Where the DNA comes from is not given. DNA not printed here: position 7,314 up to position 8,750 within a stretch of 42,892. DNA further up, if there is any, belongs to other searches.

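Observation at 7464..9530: Possible peptide lipidation module: ABBA-prenyltransferase-like protein next to a geranylgeranyl-reductase-family flavoenzyme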

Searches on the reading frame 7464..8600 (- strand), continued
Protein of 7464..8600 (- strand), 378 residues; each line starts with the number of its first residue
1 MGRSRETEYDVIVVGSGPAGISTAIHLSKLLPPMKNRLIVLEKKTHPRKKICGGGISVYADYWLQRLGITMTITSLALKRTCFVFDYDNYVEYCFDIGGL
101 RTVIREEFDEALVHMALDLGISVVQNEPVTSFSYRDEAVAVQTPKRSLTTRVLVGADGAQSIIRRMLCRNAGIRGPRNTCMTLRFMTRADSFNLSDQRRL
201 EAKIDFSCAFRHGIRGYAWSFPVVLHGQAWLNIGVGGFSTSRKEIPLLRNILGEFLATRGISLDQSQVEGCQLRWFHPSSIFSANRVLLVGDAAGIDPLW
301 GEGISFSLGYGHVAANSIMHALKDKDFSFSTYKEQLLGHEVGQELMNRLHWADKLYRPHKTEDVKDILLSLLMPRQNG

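Call 38: search_solved_structures(query=A2, max_evalue=0.00001, show_alignments=4)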
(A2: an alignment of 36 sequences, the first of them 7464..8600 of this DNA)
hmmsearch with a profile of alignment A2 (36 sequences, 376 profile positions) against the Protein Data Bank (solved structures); distinct sequences matched with E-value up to 0.00001: 66 (the best 60 are shown).
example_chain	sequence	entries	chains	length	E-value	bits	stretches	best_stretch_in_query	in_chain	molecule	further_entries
5dbj_E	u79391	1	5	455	1.8e-22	83.3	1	81-333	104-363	FADH2-dependent halogenase PltA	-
3oz2_A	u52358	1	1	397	9.4e-22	80.9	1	7-356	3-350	Digeranylgeranylglycerophospholipid reductase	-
5buk_A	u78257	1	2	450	2.3e-20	76.4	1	81-337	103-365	FADH2-dependent halogenase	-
3i3l_A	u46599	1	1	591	6.7e-20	74.8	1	5-326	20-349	Alkylhalidase CmlS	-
7koe_C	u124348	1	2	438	8.1e-20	74.6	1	7-346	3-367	Electron transfer flavoprotein-quinone oxidoreductase FixC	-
7fco_A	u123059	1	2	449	2.9e-18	69.5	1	100-339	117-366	ChlB4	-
8zop_A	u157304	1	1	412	8.5e-17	64.6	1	4-139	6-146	Halogenase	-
5vqb_A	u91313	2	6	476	4.9e-14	55.5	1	9-192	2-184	Rifampin monooxygenase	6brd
5bva_A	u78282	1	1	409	1e-13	54.5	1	7-167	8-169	flavin-dependent halogenase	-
5bul_A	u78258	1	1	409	4.9e-13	52.2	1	7-167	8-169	flavin-dependent halogenase triple mutant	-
5xgv_A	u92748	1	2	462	1.9e-12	50.3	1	11-167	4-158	PyrE3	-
4opu_A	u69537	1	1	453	3.7e-12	49.4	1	5-330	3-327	Conserved Archaeal protein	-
4opg_A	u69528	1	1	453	5.1e-12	48.9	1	5-330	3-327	Conserved Archaeal protein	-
3atq_A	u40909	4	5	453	5.1e-12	48.9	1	5-330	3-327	Conserved Archaeal protein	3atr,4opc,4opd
4opt_A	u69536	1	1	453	8.8e-12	48.1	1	5-330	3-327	Conserved Archaeal protein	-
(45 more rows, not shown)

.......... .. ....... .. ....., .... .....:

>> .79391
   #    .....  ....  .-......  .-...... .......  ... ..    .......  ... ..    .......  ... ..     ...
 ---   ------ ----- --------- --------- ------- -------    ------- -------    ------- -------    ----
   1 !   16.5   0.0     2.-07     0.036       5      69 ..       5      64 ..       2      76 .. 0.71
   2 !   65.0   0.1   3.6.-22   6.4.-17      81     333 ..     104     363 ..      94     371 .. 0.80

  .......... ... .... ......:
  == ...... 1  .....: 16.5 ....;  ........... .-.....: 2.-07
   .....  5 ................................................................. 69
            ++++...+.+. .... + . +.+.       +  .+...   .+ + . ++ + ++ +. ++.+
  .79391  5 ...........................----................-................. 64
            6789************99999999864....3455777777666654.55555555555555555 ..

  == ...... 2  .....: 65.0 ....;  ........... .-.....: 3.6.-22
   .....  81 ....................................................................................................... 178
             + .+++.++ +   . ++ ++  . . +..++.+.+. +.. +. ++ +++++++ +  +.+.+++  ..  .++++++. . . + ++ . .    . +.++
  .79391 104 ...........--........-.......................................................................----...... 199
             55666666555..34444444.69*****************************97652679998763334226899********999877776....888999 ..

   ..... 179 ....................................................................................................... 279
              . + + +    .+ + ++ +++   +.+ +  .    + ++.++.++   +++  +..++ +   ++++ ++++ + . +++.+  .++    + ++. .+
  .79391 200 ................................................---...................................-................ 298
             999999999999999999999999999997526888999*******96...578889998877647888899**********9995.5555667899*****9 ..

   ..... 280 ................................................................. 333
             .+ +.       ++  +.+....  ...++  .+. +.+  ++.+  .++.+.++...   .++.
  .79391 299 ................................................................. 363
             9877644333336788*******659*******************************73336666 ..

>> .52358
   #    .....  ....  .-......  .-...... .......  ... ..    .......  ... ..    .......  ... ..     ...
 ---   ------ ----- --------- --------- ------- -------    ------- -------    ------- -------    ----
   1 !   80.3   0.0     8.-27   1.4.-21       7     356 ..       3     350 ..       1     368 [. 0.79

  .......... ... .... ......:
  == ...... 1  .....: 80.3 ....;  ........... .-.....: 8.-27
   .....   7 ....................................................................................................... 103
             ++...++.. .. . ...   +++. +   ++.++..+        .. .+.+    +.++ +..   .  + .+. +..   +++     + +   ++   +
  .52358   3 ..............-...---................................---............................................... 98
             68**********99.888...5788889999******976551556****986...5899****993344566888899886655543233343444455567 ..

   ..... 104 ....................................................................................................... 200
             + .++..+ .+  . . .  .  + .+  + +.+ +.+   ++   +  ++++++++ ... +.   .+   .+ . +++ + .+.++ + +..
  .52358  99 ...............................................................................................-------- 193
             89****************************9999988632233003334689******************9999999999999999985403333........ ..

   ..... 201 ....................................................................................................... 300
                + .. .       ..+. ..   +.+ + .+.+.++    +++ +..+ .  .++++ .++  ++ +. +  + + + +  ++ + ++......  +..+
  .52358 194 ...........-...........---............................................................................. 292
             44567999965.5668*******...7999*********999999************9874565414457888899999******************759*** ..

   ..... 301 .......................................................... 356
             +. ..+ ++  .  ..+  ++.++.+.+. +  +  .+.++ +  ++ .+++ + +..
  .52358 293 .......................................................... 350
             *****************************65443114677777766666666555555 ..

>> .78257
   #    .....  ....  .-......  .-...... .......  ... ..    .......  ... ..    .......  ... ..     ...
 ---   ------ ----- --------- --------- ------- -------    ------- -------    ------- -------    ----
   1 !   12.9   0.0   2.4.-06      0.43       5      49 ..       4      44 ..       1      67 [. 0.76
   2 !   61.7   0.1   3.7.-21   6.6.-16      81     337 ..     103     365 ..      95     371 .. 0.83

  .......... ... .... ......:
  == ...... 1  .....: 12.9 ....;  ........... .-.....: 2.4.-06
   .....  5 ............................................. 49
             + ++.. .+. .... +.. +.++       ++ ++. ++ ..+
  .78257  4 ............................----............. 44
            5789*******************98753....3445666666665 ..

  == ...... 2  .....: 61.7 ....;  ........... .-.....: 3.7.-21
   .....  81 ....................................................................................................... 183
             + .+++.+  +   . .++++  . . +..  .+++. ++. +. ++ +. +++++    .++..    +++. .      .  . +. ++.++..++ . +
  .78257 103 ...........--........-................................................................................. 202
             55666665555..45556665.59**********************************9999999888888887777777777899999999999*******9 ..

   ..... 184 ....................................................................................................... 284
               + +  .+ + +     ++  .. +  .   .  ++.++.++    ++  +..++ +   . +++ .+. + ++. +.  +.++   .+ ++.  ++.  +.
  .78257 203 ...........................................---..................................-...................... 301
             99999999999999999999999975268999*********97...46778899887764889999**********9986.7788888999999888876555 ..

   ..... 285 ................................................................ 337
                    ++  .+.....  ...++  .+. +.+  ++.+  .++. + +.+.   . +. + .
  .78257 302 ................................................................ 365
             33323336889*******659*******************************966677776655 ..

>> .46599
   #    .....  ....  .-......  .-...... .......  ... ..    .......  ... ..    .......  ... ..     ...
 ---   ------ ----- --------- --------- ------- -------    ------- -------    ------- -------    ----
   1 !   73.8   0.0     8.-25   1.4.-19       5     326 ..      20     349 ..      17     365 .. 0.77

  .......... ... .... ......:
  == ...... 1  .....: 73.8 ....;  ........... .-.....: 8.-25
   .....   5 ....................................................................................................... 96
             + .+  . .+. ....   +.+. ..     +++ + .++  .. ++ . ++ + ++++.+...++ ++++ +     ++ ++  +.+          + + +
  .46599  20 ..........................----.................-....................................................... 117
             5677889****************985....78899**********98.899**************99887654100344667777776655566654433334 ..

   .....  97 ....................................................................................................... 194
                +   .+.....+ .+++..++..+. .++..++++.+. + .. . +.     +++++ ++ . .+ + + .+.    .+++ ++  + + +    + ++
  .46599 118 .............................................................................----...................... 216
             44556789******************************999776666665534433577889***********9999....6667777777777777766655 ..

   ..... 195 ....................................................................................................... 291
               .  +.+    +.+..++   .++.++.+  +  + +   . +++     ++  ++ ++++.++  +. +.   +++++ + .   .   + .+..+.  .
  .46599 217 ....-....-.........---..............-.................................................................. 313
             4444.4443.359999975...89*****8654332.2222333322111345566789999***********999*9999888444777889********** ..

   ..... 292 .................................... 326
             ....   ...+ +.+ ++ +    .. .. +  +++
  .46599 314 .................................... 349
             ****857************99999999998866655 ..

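Call 42: predict_structure(alignment_id=A2)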
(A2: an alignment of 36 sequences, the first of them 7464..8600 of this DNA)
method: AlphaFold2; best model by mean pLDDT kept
length: 378 residues; sequences in the alignment: 36
mean_pLDDT: 86.0   pTM: 0.89
mean pLDDT of the five models: 86.0, 85.4, 85.2, 84.9, 83.0
residues with pLDDT >= 90: 198; 70-90: 124; 50-70: 49; < 50: 7
segments of 3 or more residues with pLDDT < 50: 1-3, 376-378
pLDDT, mean of each block of 10 residues (from residue 1): 66 97 97 94 93 82 90 86 69 69 92 95 97 89 96 95 93 85 87 59 85 84 87 83 69 90 88 92 96 91 93 98 95 97 93 72 65 52
secondary structure, 60 per line:
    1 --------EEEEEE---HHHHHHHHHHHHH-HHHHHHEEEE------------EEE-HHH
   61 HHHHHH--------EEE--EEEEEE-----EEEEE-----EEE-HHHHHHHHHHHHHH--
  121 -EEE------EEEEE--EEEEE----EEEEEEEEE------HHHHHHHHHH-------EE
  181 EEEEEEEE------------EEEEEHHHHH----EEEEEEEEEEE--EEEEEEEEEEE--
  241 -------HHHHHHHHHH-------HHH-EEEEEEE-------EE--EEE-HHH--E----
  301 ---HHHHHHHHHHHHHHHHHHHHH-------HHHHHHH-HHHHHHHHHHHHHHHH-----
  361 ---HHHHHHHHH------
elements in order: E9-14 H18-30 H32-37 E38-41 E54-56 H58-66 E75-77 E80-85 E91-95 E101-103 H105-118 E122-124 E131-135 E138-142 E147-155 H162-171 E179-188 E201-205 H206-210 E215-225 E228-238 H248-257 E269-275 E287-289 H304-324 H332-338 H340-355 H364-372

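Call 45: fold_search(model_id=the predicted structure, library=pdb)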
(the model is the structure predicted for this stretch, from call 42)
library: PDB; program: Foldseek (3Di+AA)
matches with E <= 10: 1547; with E <= 0.001: 915
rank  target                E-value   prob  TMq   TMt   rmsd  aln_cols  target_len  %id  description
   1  3atq                  2.7e-21  1.00  0.73  0.62   3.7       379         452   18  Geranylgeranyl Reductase (GGR) from Sulfolobus acidocaldarius (released 2011-05-04)
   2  3oz2                  3.8e-21  1.00  0.74  0.71   4.3       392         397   22  Crystal structure of a geranylgeranyl bacteriochlorophyll reductase-like (Ta0516) from Thermoplasma acidophilum at 1.60  (released 2010-10-27)
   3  4opt                  3.8e-21  1.00  0.72  0.61   3.8       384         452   18  Constructing tailored isoprenoid products by structure-guided modification of geranylgeranyl reductase (released 2014-07-09)
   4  4opg                  1.0e-20  1.00  0.74  0.63   3.5       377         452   18  Constructing tailored isoprenoid products by structure-guided modification of geranylgeranyl reductase. (released 2014-07-09)
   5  4opl                  1.1e-20  1.00  0.73  0.62   3.9       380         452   18  Constructing tailored isoprenoid products by structure-guided modification of geranylgeranyl reductase. (released 2014-07-09)
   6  7xgb_C                1.9e-20  1.00  0.65  0.47  10.5       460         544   18  Crystal structure of the ctcP from Streptomyces aureofaciens (released 2022-07-20)
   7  4opu                  2.9e-20  1.00  0.74  0.63   3.6       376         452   18  Constructing tailored isoprenoid products by structure-guided modification of geranylgeranyl reductase (released 2014-07-09)
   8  7xgb_A                3.2e-20  1.00  0.63  0.46  10.9       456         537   18  Crystal structure of the ctcP from Streptomyces aureofaciens (released 2022-07-20)
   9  4opi                  4.0e-20  1.00  0.73  0.62   3.8       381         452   18  Constructing tailored isoprenoid products by structure-guided modification of geranylgeranyl reductase. (released 2014-07-09)
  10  2rgj                  5.1e-20  1.00  0.65  0.66   5.7       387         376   18  Crystal structure of flavin-containing monooxygenase PhzS (released 2008-05-20)
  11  5dbj_D                6.1e-20  1.00  0.69  0.61   5.5       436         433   20  Crystal structure of halogenase PltA (released 2015-10-07)
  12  7koe_C                6.8e-20  1.00  0.68  0.59   8.8       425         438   18  Electron bifurcating flavoprotein Fix/EtfABCX (released 2021-01-20)
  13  7xgb_B                8.1e-20  1.00  0.64  0.47  10.4       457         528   18  Crystal structure of the ctcP from Streptomyces aureofaciens (released 2022-07-20)
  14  7xgb_D                9.6e-20  1.00  0.63  0.47  11.2       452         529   18  Crystal structure of the ctcP from Streptomyces aureofaciens (released 2022-07-20)
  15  7v0b_A                1.2e-19  1.00  0.66  0.48   5.5       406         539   20  Crystal structure of halogenase CtcP from Kitasatospora aureofaciens in complex with FAD (released 2023-05-17)
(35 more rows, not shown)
